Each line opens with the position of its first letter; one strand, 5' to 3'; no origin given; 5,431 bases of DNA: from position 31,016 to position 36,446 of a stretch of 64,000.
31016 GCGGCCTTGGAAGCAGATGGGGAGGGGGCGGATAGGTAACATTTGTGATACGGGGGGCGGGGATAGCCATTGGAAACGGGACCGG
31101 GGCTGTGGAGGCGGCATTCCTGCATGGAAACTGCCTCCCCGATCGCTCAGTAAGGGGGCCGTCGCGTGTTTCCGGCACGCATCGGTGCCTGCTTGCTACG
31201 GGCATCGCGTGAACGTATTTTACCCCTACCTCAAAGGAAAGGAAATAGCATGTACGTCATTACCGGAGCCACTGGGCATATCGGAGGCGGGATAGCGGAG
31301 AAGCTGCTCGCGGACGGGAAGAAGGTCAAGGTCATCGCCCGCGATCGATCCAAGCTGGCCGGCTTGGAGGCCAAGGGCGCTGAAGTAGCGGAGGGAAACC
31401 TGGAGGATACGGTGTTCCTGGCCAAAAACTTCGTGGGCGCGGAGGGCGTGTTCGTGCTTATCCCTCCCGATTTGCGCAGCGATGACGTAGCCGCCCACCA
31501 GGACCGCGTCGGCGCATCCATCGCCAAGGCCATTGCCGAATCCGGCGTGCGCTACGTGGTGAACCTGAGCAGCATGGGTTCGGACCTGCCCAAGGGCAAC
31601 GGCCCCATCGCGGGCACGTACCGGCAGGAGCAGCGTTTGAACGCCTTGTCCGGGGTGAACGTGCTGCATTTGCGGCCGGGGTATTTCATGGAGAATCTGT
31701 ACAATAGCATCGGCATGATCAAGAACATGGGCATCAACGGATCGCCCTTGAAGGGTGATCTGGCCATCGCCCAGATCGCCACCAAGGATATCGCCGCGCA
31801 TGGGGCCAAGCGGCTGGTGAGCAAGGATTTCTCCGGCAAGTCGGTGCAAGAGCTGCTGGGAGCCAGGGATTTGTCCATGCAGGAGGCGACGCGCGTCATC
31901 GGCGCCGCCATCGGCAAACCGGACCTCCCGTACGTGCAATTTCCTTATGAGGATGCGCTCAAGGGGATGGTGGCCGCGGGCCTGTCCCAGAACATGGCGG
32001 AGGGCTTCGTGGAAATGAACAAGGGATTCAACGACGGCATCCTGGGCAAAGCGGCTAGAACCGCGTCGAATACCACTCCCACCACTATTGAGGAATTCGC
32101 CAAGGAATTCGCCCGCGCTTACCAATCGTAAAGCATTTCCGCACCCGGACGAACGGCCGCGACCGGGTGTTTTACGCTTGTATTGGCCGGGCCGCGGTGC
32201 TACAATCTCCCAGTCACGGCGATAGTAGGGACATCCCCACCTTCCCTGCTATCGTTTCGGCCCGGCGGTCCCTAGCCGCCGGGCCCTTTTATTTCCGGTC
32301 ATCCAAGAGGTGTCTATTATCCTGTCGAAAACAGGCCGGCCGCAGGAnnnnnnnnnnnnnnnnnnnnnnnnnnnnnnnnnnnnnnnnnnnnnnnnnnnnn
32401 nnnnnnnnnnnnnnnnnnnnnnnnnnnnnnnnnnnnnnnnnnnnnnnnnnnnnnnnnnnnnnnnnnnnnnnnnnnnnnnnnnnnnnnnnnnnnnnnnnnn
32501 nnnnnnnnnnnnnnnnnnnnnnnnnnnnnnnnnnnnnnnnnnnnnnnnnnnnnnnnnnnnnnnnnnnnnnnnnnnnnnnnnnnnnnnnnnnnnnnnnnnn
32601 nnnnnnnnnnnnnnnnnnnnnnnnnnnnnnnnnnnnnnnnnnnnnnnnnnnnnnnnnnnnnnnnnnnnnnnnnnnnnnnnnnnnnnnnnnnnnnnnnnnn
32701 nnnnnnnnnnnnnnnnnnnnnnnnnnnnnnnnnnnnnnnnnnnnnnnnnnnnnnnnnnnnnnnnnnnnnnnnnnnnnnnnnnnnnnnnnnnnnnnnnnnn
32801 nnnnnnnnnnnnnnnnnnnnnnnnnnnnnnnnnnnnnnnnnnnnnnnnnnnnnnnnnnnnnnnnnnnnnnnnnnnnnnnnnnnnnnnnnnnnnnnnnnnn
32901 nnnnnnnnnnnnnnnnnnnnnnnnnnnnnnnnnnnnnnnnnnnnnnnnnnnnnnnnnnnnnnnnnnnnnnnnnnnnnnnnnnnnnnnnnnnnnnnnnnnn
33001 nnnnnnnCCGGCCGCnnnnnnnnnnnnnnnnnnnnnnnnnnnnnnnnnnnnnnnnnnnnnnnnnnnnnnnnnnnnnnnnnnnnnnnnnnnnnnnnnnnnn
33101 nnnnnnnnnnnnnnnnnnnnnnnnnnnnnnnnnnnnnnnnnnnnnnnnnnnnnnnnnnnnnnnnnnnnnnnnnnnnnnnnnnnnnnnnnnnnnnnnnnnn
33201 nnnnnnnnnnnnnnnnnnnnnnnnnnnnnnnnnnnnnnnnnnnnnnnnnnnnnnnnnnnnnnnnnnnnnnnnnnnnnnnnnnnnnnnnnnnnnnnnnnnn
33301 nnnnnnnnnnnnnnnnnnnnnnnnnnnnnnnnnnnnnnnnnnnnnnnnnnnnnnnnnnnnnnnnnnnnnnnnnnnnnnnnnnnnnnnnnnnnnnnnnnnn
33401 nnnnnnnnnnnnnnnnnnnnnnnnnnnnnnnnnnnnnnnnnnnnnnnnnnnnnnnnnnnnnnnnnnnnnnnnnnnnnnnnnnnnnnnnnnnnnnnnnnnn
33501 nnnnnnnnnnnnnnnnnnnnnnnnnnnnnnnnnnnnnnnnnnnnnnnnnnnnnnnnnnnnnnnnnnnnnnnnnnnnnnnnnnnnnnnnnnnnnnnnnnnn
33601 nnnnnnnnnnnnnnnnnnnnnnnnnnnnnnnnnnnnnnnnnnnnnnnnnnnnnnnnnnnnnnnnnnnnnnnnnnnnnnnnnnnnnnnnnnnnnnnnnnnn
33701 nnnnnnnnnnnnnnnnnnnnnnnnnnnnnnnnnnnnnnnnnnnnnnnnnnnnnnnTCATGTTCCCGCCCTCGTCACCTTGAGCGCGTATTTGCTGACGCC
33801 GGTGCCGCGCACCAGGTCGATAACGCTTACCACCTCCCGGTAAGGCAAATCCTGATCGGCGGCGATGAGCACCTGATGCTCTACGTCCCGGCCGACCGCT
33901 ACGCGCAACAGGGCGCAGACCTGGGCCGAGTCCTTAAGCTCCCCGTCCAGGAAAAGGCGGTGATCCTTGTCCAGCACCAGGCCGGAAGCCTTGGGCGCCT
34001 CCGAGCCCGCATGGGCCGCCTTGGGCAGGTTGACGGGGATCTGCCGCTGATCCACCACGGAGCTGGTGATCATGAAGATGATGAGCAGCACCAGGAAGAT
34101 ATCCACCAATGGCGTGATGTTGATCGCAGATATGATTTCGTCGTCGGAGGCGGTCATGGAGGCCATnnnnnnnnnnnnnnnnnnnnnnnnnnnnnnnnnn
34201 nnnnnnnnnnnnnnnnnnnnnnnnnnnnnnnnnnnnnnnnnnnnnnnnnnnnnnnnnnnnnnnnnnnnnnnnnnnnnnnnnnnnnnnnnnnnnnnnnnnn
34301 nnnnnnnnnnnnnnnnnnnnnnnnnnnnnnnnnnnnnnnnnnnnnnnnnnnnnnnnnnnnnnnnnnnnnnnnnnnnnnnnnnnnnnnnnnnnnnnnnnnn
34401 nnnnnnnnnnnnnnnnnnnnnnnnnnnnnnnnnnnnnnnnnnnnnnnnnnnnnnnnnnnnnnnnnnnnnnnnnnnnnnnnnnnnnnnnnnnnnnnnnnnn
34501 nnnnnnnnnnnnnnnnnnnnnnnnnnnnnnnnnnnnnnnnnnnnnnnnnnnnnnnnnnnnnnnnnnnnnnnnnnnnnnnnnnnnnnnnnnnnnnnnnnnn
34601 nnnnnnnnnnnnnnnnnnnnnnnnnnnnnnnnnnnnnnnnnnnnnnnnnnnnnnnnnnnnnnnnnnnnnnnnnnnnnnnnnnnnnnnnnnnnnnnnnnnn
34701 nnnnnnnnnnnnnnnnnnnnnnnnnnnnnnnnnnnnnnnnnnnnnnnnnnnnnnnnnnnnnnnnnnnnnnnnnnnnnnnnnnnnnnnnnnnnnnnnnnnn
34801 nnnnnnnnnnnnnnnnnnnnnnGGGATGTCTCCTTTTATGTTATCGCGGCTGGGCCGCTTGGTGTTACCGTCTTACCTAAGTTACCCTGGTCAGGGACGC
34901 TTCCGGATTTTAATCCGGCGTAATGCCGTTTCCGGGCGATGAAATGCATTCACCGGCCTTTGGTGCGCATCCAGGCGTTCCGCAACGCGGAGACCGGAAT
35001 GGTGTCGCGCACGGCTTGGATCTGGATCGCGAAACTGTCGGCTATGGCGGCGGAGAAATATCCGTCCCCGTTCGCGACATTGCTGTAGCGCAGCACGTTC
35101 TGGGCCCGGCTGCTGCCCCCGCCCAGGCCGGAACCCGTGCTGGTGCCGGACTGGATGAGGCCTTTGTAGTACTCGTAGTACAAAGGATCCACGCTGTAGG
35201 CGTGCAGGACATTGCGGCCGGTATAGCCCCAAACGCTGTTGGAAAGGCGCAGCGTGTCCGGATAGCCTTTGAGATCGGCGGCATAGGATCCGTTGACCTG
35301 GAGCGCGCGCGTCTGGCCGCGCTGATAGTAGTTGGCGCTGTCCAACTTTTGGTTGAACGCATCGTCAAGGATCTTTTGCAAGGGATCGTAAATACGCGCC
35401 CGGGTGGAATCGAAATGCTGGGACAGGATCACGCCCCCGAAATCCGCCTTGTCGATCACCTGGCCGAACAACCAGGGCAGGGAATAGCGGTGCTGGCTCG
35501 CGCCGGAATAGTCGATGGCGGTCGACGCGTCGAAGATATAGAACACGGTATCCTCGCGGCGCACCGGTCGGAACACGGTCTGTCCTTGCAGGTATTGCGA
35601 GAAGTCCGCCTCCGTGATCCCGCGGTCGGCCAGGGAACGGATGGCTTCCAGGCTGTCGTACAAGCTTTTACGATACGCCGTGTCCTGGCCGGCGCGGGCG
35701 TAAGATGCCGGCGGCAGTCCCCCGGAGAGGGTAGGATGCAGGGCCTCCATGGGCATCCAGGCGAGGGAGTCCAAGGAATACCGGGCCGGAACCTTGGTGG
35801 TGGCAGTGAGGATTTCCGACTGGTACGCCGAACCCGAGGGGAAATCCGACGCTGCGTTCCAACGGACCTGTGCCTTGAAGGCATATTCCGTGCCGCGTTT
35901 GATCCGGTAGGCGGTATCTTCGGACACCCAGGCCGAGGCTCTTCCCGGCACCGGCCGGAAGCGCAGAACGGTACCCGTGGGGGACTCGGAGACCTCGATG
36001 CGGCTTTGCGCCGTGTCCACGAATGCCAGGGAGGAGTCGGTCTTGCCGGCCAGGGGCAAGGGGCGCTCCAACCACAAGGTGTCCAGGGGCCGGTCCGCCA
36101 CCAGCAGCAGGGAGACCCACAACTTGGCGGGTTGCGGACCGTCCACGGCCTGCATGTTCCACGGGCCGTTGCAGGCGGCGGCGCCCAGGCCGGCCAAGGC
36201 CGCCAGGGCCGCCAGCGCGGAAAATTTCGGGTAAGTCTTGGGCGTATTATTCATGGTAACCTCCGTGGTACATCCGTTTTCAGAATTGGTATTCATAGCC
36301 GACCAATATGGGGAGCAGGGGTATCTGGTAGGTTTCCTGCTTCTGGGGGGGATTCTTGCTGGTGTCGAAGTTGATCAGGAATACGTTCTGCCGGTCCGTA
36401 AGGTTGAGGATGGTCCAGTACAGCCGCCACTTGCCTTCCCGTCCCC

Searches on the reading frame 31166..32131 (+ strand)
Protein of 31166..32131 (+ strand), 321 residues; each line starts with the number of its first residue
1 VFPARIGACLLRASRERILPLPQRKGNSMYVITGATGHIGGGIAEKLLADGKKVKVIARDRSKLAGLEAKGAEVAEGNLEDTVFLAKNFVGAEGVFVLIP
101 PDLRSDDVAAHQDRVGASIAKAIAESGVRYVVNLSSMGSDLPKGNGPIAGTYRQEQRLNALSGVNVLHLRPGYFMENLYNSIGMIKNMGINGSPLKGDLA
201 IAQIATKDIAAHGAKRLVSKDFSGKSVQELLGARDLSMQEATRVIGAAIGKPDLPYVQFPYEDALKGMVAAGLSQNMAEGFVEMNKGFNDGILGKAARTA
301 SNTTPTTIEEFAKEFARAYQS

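Call 35: search_protein_families(library=pfam, proteins=[window:31166-32131:+], max_evalue=0.01)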
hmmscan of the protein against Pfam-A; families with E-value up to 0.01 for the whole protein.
window:31166-32131:+ (321 aa): 11 families
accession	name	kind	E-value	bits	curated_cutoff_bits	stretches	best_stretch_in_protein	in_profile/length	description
PF05368.20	NmrA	-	7.8e-22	78.7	27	1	31-312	6-298/298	NmrA-like family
PF13460.12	NAD_binding_10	-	5.9e-16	59.3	27.2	1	34-177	1-149/184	NAD(P)H-binding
PF01370.27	Epimerase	-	2.4e-05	24.3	20.9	1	31-136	2-115/240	NAD dependent epimerase/dehydratase family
PF02254.24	TrkA_N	-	2.8e-05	24.8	23.8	1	31-99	2-70/116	TrkA-N domain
PF14747.11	DUF4473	-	0.00015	22.7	25.9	1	262-314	5-55/78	Domain of unknown function (DUF4473)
PF03807.23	F420_oxidored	-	0.00023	22.2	21.6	1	35-88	6-68/94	NADP oxidoreductase coenzyme F420-dependent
PF00106.31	adh_short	-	0.0025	17.8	26.6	0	31-69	4-42/195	short chain dehydrogenase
PF08659.16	KR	-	0.0028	18.1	22.6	0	29-60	2-34/180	KR domain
PF16363.11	GDP_Man_Dehyd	-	0.0062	16.5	27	1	32-64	2-34/332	GDP-mannose 4,6 dehydratase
PF07993.18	NAD_binding_4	-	0.0066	16.1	20.1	0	32-83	1-55/258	Male sterility protein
PF03435.24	Sacchrp_dh_NADP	-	0.0074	17.1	25.1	0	31-70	2-42/129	Saccharopine dehydrogenase NADP binding domain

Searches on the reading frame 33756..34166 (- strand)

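Call 35: search_protein_families(library=pfam, proteins=[window:33756-34166:-], max_evalue=0.01)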
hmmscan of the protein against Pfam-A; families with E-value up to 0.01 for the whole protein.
window:33756-34166:- (136 aa): 1 family
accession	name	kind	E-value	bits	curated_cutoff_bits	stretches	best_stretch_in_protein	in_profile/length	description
PF02472.21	ExbD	-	6e-26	91.4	25.4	1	13-132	6-126/128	Biopolymer transport protein ExbD/TolR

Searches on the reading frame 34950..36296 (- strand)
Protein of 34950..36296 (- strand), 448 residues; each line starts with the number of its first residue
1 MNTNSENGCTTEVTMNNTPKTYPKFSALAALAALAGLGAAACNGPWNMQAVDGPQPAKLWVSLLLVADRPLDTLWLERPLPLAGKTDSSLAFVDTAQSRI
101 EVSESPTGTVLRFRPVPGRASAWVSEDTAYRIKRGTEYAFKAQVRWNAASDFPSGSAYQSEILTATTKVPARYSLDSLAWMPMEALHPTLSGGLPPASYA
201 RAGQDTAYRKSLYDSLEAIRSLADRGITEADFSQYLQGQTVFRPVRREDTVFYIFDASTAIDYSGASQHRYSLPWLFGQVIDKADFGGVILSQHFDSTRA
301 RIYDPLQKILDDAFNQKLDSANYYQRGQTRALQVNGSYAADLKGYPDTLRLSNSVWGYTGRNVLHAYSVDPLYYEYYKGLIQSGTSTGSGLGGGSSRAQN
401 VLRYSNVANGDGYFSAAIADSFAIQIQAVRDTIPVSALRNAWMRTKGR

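Call 35: search_protein_families(library=pfam, proteins=[window:34950-36296:-], max_evalue=0.01)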
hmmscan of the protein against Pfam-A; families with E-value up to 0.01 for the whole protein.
window:34950-36296:- (448 aa): 1 family
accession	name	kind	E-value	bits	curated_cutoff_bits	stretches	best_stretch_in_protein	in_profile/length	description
PF14054.11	DUF4249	-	7.9e-05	22.8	28.5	1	311-417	171-263/269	Domain of unknown function (DUF4249)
